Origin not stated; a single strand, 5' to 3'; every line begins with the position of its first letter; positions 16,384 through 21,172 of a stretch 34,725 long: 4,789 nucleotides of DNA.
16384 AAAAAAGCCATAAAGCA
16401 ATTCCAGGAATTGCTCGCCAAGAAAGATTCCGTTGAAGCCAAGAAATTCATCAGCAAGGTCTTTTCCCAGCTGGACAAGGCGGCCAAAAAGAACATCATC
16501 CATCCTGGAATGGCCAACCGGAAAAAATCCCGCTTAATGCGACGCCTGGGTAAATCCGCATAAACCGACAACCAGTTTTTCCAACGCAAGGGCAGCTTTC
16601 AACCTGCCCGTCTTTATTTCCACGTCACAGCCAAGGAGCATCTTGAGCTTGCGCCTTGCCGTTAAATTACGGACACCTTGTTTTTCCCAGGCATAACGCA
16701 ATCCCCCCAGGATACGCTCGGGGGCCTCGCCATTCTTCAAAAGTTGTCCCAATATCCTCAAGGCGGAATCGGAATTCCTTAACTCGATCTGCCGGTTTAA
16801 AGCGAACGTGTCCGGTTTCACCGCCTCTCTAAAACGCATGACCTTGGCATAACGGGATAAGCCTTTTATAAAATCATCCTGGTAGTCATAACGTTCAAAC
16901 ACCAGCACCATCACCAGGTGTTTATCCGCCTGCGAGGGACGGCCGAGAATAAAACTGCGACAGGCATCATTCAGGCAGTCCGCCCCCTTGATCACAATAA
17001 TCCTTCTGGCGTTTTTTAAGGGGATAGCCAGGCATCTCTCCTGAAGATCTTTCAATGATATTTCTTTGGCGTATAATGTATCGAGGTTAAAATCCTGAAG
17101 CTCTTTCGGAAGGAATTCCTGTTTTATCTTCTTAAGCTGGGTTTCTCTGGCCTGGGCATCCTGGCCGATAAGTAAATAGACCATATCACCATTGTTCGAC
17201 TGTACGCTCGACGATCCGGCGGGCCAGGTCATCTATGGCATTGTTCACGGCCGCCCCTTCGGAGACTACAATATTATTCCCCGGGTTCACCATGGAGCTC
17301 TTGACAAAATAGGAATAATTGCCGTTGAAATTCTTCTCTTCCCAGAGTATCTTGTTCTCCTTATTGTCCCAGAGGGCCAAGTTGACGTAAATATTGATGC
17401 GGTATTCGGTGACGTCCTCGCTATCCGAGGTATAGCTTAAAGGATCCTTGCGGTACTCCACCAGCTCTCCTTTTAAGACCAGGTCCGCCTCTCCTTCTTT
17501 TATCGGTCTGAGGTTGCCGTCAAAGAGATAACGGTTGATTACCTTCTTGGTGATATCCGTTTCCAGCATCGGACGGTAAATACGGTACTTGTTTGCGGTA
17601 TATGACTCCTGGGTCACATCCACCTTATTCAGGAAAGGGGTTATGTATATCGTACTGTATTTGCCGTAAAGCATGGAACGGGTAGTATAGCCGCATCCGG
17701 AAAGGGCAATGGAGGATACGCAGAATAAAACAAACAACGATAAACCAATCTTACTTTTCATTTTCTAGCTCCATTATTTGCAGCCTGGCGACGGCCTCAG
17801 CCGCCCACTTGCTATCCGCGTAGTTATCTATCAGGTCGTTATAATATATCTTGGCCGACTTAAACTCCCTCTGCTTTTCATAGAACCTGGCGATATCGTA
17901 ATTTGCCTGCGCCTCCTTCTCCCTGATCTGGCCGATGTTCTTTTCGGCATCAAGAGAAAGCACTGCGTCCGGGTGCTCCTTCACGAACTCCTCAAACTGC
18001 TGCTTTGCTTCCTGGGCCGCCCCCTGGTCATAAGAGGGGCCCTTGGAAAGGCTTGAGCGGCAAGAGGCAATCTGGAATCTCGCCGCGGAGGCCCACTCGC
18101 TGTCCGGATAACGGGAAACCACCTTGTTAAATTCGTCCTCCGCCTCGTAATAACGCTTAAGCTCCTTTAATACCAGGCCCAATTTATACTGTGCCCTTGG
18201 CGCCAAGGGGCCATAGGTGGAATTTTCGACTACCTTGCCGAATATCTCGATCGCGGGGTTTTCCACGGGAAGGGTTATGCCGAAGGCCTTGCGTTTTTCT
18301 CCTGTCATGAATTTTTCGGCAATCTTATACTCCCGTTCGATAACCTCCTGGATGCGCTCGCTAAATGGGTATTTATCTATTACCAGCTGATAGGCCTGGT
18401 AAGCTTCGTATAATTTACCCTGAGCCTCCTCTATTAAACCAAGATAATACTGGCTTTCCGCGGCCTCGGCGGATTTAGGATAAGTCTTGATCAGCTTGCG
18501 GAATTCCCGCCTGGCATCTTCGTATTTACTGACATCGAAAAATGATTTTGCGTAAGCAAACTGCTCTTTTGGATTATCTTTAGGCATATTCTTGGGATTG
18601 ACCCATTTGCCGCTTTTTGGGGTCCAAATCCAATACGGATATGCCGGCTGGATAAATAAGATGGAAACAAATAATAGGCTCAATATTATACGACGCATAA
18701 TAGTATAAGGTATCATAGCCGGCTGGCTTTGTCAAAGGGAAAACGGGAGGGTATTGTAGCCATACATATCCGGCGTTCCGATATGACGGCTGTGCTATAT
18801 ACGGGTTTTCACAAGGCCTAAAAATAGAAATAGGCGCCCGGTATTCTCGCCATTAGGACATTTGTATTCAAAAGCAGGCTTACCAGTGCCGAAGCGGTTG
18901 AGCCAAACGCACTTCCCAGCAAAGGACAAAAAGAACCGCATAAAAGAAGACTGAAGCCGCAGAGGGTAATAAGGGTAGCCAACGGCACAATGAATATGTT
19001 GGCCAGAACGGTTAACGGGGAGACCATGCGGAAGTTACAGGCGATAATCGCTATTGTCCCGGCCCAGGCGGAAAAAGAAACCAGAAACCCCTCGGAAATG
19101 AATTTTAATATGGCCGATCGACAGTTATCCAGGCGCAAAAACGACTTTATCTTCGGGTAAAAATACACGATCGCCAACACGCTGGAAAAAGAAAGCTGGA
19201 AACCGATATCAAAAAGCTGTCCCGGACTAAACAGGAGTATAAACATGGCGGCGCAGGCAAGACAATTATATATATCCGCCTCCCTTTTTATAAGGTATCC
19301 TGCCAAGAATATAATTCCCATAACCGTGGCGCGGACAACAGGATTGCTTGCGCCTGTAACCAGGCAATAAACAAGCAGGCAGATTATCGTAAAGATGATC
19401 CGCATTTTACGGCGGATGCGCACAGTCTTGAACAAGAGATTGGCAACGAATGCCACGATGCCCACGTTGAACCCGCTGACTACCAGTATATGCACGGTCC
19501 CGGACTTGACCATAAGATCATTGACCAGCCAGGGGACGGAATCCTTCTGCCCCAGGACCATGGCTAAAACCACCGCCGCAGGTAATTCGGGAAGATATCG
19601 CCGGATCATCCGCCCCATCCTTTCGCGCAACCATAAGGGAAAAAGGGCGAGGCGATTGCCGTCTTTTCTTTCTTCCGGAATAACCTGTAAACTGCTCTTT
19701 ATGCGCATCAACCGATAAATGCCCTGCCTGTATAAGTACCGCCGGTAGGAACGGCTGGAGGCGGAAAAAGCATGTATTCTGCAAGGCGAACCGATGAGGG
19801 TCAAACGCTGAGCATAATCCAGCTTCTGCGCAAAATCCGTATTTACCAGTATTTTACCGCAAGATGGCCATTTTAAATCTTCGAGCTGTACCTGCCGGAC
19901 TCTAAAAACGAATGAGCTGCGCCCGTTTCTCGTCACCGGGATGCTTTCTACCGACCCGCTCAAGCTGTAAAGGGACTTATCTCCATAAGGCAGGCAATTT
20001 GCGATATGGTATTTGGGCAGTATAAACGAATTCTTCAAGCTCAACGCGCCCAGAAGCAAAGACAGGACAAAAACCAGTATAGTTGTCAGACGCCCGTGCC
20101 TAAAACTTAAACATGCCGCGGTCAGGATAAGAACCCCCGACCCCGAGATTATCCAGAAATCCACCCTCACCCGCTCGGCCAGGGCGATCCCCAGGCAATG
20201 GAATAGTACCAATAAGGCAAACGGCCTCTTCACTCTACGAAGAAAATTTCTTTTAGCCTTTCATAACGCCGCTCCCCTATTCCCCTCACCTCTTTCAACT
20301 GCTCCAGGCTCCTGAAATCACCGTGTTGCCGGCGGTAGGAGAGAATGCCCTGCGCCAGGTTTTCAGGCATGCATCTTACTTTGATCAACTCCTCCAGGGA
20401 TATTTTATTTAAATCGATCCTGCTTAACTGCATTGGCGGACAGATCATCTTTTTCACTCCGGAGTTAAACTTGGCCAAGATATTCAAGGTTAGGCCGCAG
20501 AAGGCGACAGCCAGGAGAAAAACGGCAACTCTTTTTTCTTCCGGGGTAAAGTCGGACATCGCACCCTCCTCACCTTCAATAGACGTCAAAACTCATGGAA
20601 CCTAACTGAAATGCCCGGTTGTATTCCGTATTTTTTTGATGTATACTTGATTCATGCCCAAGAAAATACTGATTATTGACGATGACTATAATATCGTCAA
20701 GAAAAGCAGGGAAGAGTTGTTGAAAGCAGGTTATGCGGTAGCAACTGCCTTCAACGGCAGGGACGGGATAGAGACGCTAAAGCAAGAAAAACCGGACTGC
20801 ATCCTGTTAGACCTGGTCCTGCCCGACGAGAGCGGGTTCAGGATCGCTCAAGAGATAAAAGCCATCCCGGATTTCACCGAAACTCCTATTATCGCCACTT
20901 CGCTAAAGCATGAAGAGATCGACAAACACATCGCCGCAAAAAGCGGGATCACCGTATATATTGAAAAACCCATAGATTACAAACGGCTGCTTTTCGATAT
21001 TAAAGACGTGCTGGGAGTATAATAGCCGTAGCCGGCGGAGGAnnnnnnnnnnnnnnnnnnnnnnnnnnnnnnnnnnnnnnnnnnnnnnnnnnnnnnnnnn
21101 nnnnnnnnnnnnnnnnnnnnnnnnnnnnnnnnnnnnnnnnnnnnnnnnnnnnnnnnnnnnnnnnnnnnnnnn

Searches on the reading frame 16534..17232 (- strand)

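Call 8: search_protein_families(library=pfam, proteins=[window:16534-17232:-])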
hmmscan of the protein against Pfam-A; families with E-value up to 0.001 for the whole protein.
window:16534-17232:- (232 aa): 2 families
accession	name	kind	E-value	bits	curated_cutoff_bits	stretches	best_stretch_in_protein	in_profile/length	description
PF21694.2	DNA_pol3_delta_C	-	2.3e-06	28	27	0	141-176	3-38/121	DNA polymerase III delta subunit, C-terminal domain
PF06144.19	DNA_pol3_delta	-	7.9e-06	26.3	21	1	19-88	1-70/124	DNA polymerase III, delta subunit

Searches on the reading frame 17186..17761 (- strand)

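Call 8: search_protein_families(library=pfam, proteins=[window:17186-17761:-])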
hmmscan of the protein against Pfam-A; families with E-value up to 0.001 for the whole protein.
window:17186-17761:- (191 aa): 1 family
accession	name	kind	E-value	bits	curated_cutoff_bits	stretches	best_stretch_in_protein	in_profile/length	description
PF04390.17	LptE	-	5.3e-12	46.9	23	1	57-186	11-117/118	Lipopolysaccharide-assembly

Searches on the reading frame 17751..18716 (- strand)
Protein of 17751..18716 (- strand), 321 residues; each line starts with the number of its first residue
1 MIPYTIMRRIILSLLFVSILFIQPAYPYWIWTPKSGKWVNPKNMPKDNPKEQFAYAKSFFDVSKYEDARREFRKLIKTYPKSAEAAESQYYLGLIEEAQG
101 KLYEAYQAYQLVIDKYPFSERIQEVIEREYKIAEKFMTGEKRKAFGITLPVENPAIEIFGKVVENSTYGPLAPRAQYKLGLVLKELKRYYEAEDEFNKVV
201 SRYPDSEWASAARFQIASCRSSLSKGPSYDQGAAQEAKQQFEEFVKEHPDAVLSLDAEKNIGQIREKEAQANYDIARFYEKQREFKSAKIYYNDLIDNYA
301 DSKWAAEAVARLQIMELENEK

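Call 8: search_protein_families(library=pfam, proteins=[window:17751-18716:-])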
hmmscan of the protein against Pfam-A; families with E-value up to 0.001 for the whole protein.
window:17751-18716:- (321 aa): 10 families
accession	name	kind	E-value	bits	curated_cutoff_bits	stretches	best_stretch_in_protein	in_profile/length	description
PF13174.12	TPR_6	-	2.5e-24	84.7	26.3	2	175-206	2-33/33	Tetratricopeptide repeat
PF13432.12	TPR_16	-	6e-18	65.4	32.7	1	56-119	4-64/65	Tetratricopeptide repeat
PF13525.12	YfiO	-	2.2e-17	64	25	1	230-313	102-185/203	Outer membrane lipoprotein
PF13428.12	TPR_14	-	7.2e-16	57.5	23.5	0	173-210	1-38/44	Tetratricopeptide repeat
PF07719.23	TPR_2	-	9.3e-13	47.7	27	1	173-205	1-33/34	Tetratricopeptide repeat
PF13512.12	TPR_18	-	8.6e-09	36.1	21.9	0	44-89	97-142/145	Tetratricopeptide repeat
PF13424.12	TPR_12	-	1.5e-07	31.9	30.1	0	174-222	4-57/77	Tetratricopeptide repeat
PF14559.12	TPR_19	-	3.4e-07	30.9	25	0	170-211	22-64/68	Tetratricopeptide repeat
PF13181.12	TPR_8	-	4e-07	30.1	25.7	1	174-205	2-33/34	Tetratricopeptide repeat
PF00515.34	TPR_1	-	6.7e-06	26.1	27.8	0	174-205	2-33/34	Tetratricopeptide repeat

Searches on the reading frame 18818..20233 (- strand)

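Call 8: search_protein_families(library=pfam, proteins=[window:18818-20233:-])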
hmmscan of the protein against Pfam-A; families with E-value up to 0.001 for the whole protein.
window:18818-20233:- (471 aa): 2 families
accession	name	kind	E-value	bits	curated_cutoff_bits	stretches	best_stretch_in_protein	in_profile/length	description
PF03772.21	Competence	-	3.4e-52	177.9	23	1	225-470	1-244/270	Competence protein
PF13567.11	DUF4131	-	2.2e-16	60.4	31.6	1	24-181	5-162/165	Domain of unknown function (DUF4131)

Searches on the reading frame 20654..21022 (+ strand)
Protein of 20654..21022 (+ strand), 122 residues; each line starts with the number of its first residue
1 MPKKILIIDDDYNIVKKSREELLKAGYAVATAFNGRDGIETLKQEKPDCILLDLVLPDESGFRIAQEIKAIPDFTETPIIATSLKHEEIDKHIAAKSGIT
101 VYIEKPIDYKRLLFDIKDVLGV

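Call 8: search_protein_families(library=pfam, proteins=[window:20654-21022:+])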
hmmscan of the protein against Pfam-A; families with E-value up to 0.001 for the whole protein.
window:20654-21022:+ (122 aa): 1 family
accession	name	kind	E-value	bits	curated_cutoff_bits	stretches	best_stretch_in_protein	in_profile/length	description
PF00072.30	Response_reg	-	1.3e-22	80.5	30.2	1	5-113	1-107/111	Response regulator receiver domain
